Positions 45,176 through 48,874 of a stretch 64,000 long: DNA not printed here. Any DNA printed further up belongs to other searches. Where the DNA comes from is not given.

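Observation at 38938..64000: Eight tandem, same-strand paralogs of a heparinase II/III-like protein fill the last 25 kb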

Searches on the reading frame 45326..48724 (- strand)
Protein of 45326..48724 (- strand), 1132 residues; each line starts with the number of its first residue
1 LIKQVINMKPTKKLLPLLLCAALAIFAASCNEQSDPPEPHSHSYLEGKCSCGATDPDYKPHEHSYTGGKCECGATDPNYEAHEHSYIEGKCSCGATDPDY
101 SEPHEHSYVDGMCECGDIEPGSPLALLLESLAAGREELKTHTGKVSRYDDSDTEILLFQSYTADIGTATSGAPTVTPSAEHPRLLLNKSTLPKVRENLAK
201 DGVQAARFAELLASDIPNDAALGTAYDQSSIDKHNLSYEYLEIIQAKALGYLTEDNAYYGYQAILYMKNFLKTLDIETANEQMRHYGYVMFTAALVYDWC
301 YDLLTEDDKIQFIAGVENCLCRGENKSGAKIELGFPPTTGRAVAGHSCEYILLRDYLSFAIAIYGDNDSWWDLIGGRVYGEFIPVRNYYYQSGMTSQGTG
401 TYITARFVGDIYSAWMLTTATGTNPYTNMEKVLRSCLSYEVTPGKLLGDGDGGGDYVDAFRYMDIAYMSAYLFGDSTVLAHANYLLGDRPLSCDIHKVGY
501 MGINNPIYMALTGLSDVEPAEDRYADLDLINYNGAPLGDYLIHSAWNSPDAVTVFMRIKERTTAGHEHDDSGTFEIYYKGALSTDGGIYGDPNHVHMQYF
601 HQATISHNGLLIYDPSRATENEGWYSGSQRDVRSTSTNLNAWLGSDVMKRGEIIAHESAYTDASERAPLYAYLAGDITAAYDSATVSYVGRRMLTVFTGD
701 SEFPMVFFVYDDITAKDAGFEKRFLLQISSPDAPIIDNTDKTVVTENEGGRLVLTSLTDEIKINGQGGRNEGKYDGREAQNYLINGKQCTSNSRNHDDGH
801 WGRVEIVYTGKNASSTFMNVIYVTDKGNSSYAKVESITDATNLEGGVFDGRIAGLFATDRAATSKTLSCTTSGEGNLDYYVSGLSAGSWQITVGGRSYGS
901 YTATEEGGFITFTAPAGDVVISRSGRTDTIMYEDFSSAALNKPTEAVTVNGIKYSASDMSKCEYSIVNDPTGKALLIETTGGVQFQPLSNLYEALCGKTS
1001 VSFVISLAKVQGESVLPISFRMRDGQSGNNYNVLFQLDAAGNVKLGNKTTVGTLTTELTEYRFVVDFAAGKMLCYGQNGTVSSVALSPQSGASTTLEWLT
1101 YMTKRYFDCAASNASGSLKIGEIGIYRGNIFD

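Call 4: search_protein_families(library=pfam, proteins=[window:45326-48724:-], max_evalue=0.01)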
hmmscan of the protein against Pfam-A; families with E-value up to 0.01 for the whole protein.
window:45326-48724:- (1132 aa): 2 families
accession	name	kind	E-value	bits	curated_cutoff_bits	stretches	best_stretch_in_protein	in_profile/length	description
PF07940.18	Hepar_II_III_C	-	4.7e-06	26.7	24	1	540-757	14-195/237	Heparinase II/III-like, C-terminal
PF18675.7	HepII_C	-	0.00014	22.3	26.1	1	839-918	3-83/88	Heparinase II C-terminal domain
